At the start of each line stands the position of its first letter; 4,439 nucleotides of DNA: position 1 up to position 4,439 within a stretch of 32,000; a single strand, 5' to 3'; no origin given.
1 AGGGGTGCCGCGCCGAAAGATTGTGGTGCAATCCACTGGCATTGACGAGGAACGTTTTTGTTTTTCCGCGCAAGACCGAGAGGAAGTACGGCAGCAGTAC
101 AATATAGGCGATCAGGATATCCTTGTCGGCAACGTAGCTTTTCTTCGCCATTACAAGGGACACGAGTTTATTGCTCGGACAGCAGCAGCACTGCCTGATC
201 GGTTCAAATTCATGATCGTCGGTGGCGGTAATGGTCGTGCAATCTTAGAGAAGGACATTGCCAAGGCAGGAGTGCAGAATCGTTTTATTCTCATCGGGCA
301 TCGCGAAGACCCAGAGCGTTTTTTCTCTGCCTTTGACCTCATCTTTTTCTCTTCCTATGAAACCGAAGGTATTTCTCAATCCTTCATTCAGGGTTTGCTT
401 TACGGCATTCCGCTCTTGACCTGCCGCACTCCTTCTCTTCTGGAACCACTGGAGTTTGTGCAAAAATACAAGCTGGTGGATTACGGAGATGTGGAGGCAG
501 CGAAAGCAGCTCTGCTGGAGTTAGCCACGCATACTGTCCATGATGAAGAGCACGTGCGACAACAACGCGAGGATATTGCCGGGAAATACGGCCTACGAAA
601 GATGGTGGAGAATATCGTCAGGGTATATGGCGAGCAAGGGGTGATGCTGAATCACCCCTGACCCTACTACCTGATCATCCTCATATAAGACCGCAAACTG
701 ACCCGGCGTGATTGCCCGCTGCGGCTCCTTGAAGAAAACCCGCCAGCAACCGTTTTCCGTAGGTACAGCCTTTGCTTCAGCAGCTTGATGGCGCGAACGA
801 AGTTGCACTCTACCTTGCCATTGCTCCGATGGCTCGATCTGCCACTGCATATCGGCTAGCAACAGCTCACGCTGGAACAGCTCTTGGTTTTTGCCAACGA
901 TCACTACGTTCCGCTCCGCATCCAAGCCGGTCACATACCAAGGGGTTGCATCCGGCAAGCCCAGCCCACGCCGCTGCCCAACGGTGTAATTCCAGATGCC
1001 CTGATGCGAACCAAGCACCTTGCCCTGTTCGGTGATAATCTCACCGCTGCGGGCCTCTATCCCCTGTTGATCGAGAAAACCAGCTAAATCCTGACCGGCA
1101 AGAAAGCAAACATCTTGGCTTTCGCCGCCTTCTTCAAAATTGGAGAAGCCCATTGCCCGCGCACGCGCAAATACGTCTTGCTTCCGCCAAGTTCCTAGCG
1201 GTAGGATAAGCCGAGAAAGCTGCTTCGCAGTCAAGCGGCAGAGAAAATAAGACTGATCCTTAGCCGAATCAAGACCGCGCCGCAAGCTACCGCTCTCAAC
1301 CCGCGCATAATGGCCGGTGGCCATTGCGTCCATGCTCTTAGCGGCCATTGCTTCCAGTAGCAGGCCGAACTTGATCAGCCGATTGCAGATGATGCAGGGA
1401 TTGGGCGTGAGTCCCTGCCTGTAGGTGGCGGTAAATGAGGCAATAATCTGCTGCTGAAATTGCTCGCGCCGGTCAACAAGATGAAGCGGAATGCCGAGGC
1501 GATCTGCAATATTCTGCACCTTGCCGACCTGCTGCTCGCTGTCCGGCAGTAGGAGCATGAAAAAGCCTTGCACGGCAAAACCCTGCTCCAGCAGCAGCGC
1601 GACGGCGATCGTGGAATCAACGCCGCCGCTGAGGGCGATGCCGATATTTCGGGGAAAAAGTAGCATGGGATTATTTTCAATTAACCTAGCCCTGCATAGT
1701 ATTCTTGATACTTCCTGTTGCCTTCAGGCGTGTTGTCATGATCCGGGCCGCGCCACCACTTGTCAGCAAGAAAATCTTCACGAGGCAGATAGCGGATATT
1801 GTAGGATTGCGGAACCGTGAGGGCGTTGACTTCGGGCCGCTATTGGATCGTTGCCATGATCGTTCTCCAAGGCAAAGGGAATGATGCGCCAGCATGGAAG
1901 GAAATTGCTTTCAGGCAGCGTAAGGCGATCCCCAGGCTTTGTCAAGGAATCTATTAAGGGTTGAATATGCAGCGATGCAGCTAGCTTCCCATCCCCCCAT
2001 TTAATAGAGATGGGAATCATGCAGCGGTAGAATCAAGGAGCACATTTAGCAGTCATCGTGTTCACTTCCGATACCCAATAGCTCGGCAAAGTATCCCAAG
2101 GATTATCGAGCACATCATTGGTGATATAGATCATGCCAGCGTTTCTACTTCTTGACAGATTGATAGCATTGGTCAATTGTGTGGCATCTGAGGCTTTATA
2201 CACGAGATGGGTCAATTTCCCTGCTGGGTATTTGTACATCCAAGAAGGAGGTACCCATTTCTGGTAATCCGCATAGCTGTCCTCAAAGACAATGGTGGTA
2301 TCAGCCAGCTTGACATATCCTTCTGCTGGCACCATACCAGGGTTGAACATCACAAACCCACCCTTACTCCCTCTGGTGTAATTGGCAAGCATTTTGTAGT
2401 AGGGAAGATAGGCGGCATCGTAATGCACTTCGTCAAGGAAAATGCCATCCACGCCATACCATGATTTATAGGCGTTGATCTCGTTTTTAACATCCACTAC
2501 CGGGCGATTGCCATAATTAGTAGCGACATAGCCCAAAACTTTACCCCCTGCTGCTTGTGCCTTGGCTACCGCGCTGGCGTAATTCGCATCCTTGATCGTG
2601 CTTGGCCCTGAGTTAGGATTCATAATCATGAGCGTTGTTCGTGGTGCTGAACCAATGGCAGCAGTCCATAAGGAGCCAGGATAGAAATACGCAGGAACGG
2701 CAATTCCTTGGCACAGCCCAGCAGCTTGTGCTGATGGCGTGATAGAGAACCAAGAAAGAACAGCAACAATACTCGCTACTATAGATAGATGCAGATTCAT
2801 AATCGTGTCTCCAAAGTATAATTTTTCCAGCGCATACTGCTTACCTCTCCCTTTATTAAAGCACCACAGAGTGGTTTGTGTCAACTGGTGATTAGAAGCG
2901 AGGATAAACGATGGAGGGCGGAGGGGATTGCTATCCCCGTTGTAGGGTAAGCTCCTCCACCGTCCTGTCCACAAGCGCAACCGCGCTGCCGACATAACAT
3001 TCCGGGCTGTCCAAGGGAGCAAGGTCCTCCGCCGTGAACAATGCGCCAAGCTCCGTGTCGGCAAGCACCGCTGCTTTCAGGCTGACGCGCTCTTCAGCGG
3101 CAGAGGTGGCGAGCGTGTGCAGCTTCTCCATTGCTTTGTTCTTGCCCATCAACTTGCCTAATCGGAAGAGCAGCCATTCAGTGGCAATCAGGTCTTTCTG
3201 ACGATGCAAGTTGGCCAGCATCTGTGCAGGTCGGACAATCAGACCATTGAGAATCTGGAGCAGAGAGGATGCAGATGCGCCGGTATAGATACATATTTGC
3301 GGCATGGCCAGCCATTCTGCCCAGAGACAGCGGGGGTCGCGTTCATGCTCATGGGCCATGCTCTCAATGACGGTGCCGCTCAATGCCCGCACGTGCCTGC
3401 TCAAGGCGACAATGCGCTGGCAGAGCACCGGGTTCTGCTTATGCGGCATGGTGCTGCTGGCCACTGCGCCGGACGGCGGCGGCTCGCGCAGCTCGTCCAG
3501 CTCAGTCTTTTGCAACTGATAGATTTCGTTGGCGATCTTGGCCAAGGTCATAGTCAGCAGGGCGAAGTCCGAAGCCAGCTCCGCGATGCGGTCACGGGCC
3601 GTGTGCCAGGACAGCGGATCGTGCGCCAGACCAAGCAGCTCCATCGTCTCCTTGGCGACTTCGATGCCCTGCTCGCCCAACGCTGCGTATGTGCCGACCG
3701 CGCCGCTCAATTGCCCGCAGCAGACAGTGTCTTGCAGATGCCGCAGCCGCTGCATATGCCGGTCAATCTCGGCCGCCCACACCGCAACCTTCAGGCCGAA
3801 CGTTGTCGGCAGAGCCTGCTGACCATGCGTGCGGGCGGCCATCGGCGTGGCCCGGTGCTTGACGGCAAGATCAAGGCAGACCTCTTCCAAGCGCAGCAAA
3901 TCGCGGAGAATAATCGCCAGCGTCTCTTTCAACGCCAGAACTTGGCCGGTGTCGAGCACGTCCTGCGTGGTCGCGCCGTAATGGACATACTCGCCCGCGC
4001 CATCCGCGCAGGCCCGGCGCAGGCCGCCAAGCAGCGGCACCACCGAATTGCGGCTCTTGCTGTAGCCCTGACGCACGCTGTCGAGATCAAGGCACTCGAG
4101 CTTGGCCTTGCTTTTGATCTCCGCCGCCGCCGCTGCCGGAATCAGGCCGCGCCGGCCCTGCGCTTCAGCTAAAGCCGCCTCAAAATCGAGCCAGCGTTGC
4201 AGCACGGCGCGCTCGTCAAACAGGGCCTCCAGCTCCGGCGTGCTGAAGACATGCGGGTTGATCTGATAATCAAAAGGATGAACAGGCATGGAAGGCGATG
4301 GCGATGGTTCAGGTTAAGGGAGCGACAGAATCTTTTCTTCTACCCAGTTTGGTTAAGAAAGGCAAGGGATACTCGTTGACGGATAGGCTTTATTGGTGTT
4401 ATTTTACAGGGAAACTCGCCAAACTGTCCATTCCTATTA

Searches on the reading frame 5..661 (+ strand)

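Call 81: search_protein_families(library=pfam, proteins=[window:5-661:+], max_evalue=0.001)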
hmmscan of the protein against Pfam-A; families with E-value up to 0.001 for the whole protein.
window:5-661:+ (218 aa): 2 families
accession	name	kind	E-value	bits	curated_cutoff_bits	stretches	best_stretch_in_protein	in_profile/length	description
PF00534.26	Glycos_transf_1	-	1.3e-14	54.6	26.4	1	24-176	1-158/172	Glycosyl transferases group 1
PF13692.12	Glyco_trans_1_4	-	3.2e-13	50.6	27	1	42-175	5-141/142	Glycosyl transferases group 1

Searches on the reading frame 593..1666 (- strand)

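Call 8: search_protein_families(library=pfam, proteins=[window:593-1666:-], max_evalue=0.001)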
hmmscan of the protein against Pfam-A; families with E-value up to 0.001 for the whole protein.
window:593-1666:- (357 aa): 5 families
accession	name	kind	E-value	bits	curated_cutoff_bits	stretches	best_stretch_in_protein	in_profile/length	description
PF03054.22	tRNA_Me_trans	-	1.1e-53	182.3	20.6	1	7-190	2-201/202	tRNA methyl transferase HUP domain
PF20259.3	tRNA_Me_trans_M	-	1.2e-21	76.5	27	1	197-259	3-66/66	tRNA methyl transferase PRC-barrel domain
PF20258.4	tRNA_Me_trans_C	-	2.6e-17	63.4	20.6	1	266-339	2-77/77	Aminomethyltransferase beta-barrel domain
PF01507.26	PAPS_reduct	-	1.8e-05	25.3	22.5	1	10-167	4-147/175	Phosphoadenosine phosphosulfate reductase domain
PF02568.20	ThiI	-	0.0009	19.3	20.5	0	12-57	10-56/197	Thiamine biosynthesis protein (ThiI)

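Call 9: search_protein_families(library=ncbifam, proteins=[window:593-1666:-], max_evalue=0.001)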
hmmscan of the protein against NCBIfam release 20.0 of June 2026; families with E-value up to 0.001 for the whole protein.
window:593-1666:- (357 aa): 10 families
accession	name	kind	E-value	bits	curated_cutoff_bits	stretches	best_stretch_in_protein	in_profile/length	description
NF001138.1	PRK00143.1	equivalog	2.6e-106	355.5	284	1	8-339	2-345/345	tRNA 2-thiouridine(34) synthase MnmA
TIGR00420.1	trmU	equivalog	6e-93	311.5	236.95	1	7-339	2-351/351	tRNA 2-thiouridine(34) synthase MnmA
NF011258.0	PRK14664.1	equivalog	5.9e-64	216.4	680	1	9-339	9-345/362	tRNA 2-thiouridine(34) synthase MnmA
NF011259.0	PRK14665.1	equivalog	1.7e-49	168.7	364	1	10-339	10-358/360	tRNA 2-thiouridine(34) synthase MnmA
TIGR00032.1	argG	equivalog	4.7e-06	26.2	268.2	1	8-80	2-75/394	argininosuccinate synthase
NF038212.1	argG_rel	exception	4.3e-05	22.5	425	1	12-136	21-142/381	argininosuccinate synthase-related protein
NF010587.0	PRK13980.1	equivalog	8.1e-05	22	255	1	10-68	36-96/267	NAD+ synthase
NF003385.0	PRK04527.1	equivalog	0.00012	20.8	603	1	6-98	4-97/401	argininosuccinate synthase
NF049949.1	tRNAsynTtuAPyrococ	equivalog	0.00061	19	450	1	7-120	49-156/292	tRNA-5-methyluridine(54) 2-sulfurtransferase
NF003779.0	PRK05370.1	equivalog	0.00067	18.6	657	1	6-80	12-87/448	argininosuccinate synthase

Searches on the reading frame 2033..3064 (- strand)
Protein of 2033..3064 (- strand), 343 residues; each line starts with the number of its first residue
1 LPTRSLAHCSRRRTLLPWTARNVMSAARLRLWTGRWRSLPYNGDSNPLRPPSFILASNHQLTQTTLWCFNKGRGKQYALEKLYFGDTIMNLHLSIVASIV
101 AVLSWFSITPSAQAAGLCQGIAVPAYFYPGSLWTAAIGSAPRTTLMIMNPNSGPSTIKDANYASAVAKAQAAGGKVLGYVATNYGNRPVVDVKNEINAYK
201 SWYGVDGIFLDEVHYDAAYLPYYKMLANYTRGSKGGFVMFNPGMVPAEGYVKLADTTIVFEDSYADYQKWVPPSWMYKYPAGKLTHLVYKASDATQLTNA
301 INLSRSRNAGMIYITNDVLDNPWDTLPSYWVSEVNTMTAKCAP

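Call 8: search_protein_families(library=pfam, proteins=[window:2033-3064:-], max_evalue=0.001)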
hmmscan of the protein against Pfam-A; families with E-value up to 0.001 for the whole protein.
window:2033-3064:- (343 aa): 1 family
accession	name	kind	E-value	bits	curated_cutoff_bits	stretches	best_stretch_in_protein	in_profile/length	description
PF12138.14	Spherulin4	-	4.7e-48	164.3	30.2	1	121-337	2-239/239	Spherulation-specific family 4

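Call 9: search_protein_families(library=ncbifam, proteins=[window:2033-3064:-], max_evalue=0.001)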
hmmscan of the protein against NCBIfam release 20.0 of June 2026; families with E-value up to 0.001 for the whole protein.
window:2033-3064:- (343 aa): 0 families

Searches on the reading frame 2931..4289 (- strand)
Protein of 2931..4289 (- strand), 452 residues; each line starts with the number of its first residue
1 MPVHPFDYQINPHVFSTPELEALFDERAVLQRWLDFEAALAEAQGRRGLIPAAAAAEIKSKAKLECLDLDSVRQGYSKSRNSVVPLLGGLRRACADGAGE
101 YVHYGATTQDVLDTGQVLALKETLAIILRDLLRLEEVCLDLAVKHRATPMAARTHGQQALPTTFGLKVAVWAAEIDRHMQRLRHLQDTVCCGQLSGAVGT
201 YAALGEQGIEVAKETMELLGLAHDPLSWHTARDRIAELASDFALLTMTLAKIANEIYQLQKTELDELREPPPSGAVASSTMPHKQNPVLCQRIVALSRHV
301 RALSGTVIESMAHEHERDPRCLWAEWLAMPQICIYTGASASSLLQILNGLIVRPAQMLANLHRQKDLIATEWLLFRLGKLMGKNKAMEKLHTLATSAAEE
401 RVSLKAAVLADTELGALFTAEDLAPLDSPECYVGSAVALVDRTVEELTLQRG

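Call 8: search_protein_families(library=pfam, proteins=[window:2931-4289:-], max_evalue=0.001)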
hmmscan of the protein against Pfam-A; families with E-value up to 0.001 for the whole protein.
window:2931-4289:- (452 aa): 2 families
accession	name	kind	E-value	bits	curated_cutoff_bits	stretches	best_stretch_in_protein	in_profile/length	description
PF00206.25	Lyase_1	-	9.1e-42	144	27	1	17-300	7-310/312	Lyase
PF10397.14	ADSL_C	-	2.2e-08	34.8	32.7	1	367-442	2-78/79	Adenylosuccinate lyase C-terminus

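Call 9: search_protein_families(library=ncbifam, proteins=[window:2931-4289:-], max_evalue=0.001)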
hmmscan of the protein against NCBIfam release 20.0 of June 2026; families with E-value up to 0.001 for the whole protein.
window:2931-4289:- (452 aa): 18 families
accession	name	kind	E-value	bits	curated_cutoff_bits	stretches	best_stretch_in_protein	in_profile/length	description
NF006500.1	PRK08937.2-4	subfamily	2.1e-139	465.2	626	1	6-446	5-445/448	adenylosuccinate lyase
NF052536.2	CoM_syn_XcbD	exception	1.2e-132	442.8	600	1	3-444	2-443/443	3-sulfopropionylcysteine synthase XcbD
NF006554.0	PRK09053.1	equivalog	6.6e-110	368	595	1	12-447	10-448/453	3-carboxy-cis,cis-muconate cycloisomerase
TIGR00928.1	purB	equivalog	5.7e-97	325.2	326.2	1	16-442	6-434/436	adenylosuccinate lyase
TIGR02426.1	protocat_pcaB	equivalog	1.1e-94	317.1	355.75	1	12-350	3-338/338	3-carboxy-cis,cis-muconate cycloisomerase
NF052556.1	NtrsucLyaStm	equivalog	4.7e-83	279.6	650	1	20-445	27-465/466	nitrosuccinate lyase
NF004631.0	PRK05975.1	equivalog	4.3e-67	226.6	371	1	1-343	1-338/352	3-carboxy-cis,cis-muconate cycloisomerase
NF006764.0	PRK09285.1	equivalog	1.9e-29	102.4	446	1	98-442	113-454/456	adenylosuccinate lyase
TIGR00838.1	argH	equivalog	5.1e-16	58.7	279.5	1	94-293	93-290/455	argininosuccinate lyase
NF008909.0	PRK12273.1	subfamily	8.6e-13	48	510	1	102-307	137-349/474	aspartate ammonia-lyase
NF005218.0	PRK06705.1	equivalog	3.1e-10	39.4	883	1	102-303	110-309/502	argininosuccinate lyase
NF008964.0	PRK12308.1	equivalog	4.1e-09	35.4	657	1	99-297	100-296/624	argininosuccinate lyase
TIGR00979.1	fumC_II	equivalog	8.1e-09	34.8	664.75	1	119-300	149-337/458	class II fumarate hydratase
NF002563.0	PRK02186.1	subfamily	1.1e-08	33.8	625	1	94-295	502-701/890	argininosuccinate lyase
NF009089.0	PRK12425.1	equivalog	2.7e-08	33.1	840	1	120-300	151-338/464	class II fumarate hydratase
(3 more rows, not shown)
